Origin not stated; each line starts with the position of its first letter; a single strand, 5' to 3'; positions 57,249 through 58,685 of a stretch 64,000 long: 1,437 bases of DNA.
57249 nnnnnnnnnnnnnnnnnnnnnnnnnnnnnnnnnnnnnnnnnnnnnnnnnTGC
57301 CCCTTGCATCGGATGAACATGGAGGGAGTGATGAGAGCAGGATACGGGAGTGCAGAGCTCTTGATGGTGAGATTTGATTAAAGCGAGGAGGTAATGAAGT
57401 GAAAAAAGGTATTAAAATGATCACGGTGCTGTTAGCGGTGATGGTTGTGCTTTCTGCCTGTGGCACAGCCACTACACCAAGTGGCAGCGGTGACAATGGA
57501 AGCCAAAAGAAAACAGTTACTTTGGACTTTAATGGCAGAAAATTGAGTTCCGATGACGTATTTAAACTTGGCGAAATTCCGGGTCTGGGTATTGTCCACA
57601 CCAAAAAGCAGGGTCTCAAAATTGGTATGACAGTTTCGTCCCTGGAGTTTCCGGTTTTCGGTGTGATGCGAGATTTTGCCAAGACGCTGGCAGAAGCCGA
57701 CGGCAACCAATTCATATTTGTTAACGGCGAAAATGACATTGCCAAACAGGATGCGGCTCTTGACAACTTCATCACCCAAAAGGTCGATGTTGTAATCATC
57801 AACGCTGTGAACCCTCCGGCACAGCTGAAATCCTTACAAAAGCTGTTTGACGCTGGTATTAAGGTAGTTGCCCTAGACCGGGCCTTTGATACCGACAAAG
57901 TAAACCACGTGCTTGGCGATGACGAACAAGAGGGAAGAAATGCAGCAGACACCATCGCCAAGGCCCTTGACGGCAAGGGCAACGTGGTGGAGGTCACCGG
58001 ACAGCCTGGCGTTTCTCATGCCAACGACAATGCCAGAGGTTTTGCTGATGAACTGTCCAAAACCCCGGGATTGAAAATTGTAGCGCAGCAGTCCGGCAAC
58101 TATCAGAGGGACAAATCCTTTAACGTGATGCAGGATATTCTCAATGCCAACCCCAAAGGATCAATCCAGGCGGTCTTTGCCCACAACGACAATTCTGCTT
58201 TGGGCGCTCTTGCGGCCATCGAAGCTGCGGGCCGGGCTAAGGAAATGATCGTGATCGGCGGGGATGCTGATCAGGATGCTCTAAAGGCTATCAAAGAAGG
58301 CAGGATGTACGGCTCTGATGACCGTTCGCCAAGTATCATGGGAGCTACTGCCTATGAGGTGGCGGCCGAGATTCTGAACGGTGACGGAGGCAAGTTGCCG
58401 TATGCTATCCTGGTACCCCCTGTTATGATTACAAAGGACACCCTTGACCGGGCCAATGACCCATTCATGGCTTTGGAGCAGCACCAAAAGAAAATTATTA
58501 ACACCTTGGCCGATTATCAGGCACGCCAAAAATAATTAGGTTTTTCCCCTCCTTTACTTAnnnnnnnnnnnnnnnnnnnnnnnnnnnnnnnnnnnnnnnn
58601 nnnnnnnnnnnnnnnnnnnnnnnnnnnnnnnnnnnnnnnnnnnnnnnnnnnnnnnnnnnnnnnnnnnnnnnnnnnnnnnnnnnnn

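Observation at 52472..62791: LacI-controlled operon joins a ribose-type sugar importer to a lactonase/CoA-transferase/beta-oxidation-like enzyme set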

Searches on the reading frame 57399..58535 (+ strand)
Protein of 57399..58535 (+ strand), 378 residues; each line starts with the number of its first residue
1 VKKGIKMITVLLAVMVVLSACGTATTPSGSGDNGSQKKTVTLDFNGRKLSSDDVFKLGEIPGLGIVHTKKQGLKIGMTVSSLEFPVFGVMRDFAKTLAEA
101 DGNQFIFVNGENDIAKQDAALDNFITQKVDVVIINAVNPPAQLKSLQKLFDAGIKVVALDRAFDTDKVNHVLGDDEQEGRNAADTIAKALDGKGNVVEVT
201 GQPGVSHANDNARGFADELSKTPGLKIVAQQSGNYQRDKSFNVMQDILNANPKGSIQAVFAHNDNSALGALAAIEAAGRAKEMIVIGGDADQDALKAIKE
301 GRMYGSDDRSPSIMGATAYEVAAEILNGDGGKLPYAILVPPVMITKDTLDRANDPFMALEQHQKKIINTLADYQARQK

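Call 5: search_protein_families(library=pfam, proteins=[window:57399-58535:+])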
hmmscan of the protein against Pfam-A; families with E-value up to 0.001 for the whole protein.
window:57399-58535:+ (378 aa): 4 families
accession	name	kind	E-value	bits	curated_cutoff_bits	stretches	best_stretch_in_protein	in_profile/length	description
PF13407.12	Peripla_BP_4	-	5.7e-57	193.6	35.1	1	75-328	1-256/258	Periplasmic binding protein domain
PF00532.27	Peripla_BP_1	-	2.3e-16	60.5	22.2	1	74-284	3-213/281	Periplasmic binding proteins and sugar binding domain of LacI family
PF13377.12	Peripla_BP_3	-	4.3e-05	24.1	26.5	1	202-346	20-164/167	Periplasmic binding protein-like domain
PF02776.23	TPP_enzyme_N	-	8.3e-05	22.8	26.8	0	159-208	31-79/119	Thiamine pyrophosphate enzyme, N-terminal TPP binding domain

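Call 6: search_protein_families(library=ncbifam, proteins=[window:57399-58535:+])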
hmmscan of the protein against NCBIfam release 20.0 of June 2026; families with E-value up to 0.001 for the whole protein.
window:57399-58535:+ (378 aa): 20 families
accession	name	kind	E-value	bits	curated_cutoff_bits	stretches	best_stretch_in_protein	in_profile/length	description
NF007936.0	PRK10653.1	equivalog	7.6e-42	143.6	337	1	74-330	28-281/295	ribose ABC transporter substrate-binding protein RbsB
NF041827.1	YtfQ_transport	equivalog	6.2e-32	110.8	510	1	93-337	46-296/320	galactofuranose ABC transporter, galactofuranose-binding protein YtfQ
NF007254.0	PRK09701.1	equivalog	7.5e-21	74.6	335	1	79-322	31-283/311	D-allose transporter substrate-binding protein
TIGR02634.1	xylF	equivalog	6.6e-20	71.9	389.55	1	75-328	1-257/302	D-xylose ABC transporter substrate-binding protein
NF007680.0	PRK10355.1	equivalog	4.8e-18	65.4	504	1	69-329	22-285/331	D-xylose ABC transporter substrate-binding protein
TIGR02417.1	fruct_sucro_rep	subfamily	1.5e-16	60.6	389.55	1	73-261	61-244/327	D-fructose-responsive transcription factor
NF008452.0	PRK11303.1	equivalog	1.2e-15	57.6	385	1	74-261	63-244/332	catabolite repressor/activator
NF040907.2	ChvE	equivalog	1.5e-13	50.7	460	1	99-306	25-254/324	multiple monosaccharide ABC transporter substrate-binding protein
NF007075.0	PRK09526.1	subfamily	1.6e-13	50.4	340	1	69-293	60-280/358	LacI family DNA-binding transcriptional regulator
TIGR02637.1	RhaS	equivalog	3.7e-12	46.1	342.25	1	75-328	1-258/302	rhamnose ABC transporter substrate-binding protein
NF007979.0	PRK10703.1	equivalog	1.6e-11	43.9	501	1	74-289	61-275/341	HTH-type transcriptional repressor PurR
NF011937.0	PRK15408.1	equivalog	1.6e-11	43.7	384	1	111-301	67-258/340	autoinducer 2 ABC transporter substrate-binding protein LsrB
NF047341.1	lactose_RbsR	equivalog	6.2e-11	42.2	382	1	70-287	59-270/331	ribose utilization transcriptional repressor RbsR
NF011924.1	PRK15395.1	equivalog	1.2e-10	40.9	420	1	69-307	22-277/329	galactose/glucose ABC transporter substrate-binding protein MglB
NF007449.0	PRK10014.1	subfamily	3.3e-10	39.5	310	1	71-281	63-269/342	Mal regulon transcriptional regulator MalI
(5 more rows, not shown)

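Call 33: search_solved_structures(query=window:57399-58535:+, max_evalue=1e-10)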
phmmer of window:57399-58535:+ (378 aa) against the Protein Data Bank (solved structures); distinct sequences matched with E-value up to 1e-10: 61 (the best 60 are shown).
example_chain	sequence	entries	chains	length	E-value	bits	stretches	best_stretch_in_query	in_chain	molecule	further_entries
2ioy_A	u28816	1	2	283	8.2e-55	189.6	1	75-350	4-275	Periplasmic sugar-binding protein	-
4zjp_A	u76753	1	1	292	3.7e-34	121.6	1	74-338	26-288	Monosaccharide-transporting ATPase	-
2gx6_A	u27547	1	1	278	7e-34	120.7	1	75-337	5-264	D-ribose-binding periplasmic protein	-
7e7m_A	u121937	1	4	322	4.5e-33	118.1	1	70-353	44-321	D-ribose ABC transporter substrate-binding protein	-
4yo7_A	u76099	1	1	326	1.1e-32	116.8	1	70-340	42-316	Sugar ABC transporter (Sugar-binding protein)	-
1ba2_A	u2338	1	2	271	2.3e-32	115.7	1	75-337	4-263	D-RIBOSE-BINDING PROTEIN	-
1urp_A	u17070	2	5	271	2.4e-32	115.7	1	75-337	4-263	D-RIBOSE-BINDING PROTEIN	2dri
1dbp_A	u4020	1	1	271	2.5e-32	115.6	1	75-337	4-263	D-RIBOSE-BINDING PROTEIN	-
1drk_A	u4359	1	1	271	8e-32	114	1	75-337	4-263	D-RIBOSE-BINDING PROTEIN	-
1drj_A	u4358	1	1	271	2.3e-31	112.4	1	75-337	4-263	D-RIBOSE-BINDING PROTEIN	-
4yv7_A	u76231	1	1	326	1e-30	110.3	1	72-330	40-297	Periplasmic binding protein/LacI transcriptional regulator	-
5dte_A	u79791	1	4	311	1.4e-30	109.9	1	75-347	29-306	Monosaccharide-transporting ATPase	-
6hyh_A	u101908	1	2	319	5.1e-30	108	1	93-340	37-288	Periplasmic binding protein/LacI transcriptional regulator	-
6hbd_A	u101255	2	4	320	5.6e-30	107.9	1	93-340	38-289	ABC transporter periplasmic-binding protein YtfQ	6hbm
6hb0_A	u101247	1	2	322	6.6e-30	107.7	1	93-340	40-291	ABC transporter periplasmic-binding protein YtfQ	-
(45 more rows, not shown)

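Call 80: find_homologous_proteins(query=window:57399-58535:+)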
Query window:57399-58535:+ (378 aa): 60 proteins with E <= 0.001 among 8000 candidates.
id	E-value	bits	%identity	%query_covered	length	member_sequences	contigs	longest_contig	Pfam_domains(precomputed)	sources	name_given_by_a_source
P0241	3.3e-240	814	99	100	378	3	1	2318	PF00532.28,PF13407.13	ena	-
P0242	3.6e-197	673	80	100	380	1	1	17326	PF00532.28,PF13407.13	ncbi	ncbi:MAG: sugar ABC transporter substrate-binding protein [Desulfitobacteriaceae bacterium]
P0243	3.4e-196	669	80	100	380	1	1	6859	PF13377.13,PF00532.28,PF13407.13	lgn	-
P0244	1.0e-179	615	74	100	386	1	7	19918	PF13377.13,PF00532.28,PF13407.13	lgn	-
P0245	1.3e-143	496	65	94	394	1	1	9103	PF00532.28,PF13407.13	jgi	jgi:ribose transport system substrate-binding protein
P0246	6.5e-142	491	65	93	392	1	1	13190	PF00532.28,PF13407.13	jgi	jgi:ribose transport system substrate-binding protein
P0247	9.2e-136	471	60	99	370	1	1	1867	PF13377.13,PF00532.28,PF13407.13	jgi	jgi:ribose transport system substrate-binding protein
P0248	9.5e-107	375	49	98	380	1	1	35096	PF13377.13,PF00532.28,PF13407.13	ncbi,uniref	ncbi:sugar ABC transporter substrate-binding protein [Peribacillus sp. NPDC058002]|uniref:sugar ABC 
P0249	2.0e-37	147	38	72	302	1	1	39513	PF00532.28,PF13407.13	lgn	-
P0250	6.5e-36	142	36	67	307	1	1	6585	PF13377.13,PF00532.28,PF13407.13,PF13458.13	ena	-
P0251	2.1e-35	141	34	72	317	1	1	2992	PF13377.13,PF00532.28,PF13407.13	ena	-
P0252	2.6e-35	140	34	72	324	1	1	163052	PF13377.13,PF00532.28,PF13407.13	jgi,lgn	jgi:ribose transport system substrate-binding protein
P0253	5.8e-35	139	33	92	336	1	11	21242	PF00532.28,PF13407.13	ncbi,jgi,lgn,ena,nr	ncbi:MAG: ABC-type sugar transport system, periplasmic component [Thermoanaerobacter sp.]|jgi:ribose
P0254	6.9e-34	136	36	67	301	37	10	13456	PF00532.28,PF13407.13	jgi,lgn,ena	jgi:ribose transport system substrate-binding protein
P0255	1.9e-33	134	36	67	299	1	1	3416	PF00532.28,PF13407.13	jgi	jgi:ribose transport system substrate-binding protein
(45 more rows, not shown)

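Call 81: find_encoding_contigs(protein=P0248, flank=10000, max_places=1)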
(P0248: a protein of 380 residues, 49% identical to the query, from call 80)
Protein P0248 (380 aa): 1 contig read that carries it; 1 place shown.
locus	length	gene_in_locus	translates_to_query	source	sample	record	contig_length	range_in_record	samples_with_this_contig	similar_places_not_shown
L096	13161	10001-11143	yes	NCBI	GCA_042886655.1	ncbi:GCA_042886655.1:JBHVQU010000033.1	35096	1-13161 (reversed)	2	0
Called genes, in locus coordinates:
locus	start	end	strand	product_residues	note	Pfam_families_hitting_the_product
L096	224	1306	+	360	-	PF05651:Diacid_rec, PF17853:GGDEF_2 (weak), PF13556:HTH_30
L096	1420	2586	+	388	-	PF02595:Gly_kinase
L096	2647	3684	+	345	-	PF00044:Gp_dh_N, PF02800:Gp_dh_C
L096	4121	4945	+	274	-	PF00248:Aldo_ket_red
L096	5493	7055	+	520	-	PF01144:CoA_trans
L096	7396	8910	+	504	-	PF00005:ABC_tran, PF09818:ABC_ATPase (faint), PF13304:AAA_21 (faint), PF00005:ABC_tran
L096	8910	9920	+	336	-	PF02653:BPD_transp_2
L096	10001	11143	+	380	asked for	PF00532:Peripla_BP_1, PF13407:Peripla_BP_4, PF13377:Peripla_BP_3 (weak)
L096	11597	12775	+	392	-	PF00465:Fe-ADH, PF13685:Fe-ADH_2, PF25137:ADH_Fe_C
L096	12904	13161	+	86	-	PF01527:HTH_Tnp_1, PF13518:HTH_28 (weak), PF13384:HTH_23 (weak)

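Call 82: find_encoding_contigs(protein=P0246, flank=10000, max_places=1)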
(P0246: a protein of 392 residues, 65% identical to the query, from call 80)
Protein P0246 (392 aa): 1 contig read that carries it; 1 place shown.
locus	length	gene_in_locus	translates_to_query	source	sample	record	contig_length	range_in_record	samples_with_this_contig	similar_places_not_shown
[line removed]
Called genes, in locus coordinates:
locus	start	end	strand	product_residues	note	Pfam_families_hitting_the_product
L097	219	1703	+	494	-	PF09818:ABC_ATPase (faint), PF00005:ABC_tran, PF13304:AAA_21 (faint), PF00005:ABC_tran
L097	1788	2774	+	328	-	PF02653:BPD_transp_2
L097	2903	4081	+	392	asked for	PF00532:Peripla_BP_1, PF13407:Peripla_BP_4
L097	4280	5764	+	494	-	PF00171:Aldedh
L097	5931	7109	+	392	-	PF00465:Fe-ADH, PF13685:Fe-ADH_2, PF25137:ADH_Fe_C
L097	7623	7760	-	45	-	-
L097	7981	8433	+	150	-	-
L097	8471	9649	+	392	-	PF00070:Pyr_redox (faint), PF07992:Pyr_redox_2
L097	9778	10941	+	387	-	PF25371:DUF7884, PF02353:CMAS, PF08123:DOT1 (faint), PF13489:Methyltransf_23, PF13847:Methyltransf_31, PF08241:Methyltransf_11, PF08242:Methyltransf_12, PF13649:Methyltransf_25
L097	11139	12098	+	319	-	PF02445:NadA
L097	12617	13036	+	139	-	-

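Call 85: find_related_loci(query=A3, collection=metagenome_contigs, flank=10000)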
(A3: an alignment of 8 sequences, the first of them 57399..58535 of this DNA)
Query A3 (378 aa) in metagenome_contigs; peptide patterns used: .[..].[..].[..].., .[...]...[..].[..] (x = any residue, [..] = any of these).
600 stretches matched a pattern (row limit reached: there are more); 129 encode a relative of the query (tblastn E <= 1e-3); the best 80 are kept; 80 distinct loci.
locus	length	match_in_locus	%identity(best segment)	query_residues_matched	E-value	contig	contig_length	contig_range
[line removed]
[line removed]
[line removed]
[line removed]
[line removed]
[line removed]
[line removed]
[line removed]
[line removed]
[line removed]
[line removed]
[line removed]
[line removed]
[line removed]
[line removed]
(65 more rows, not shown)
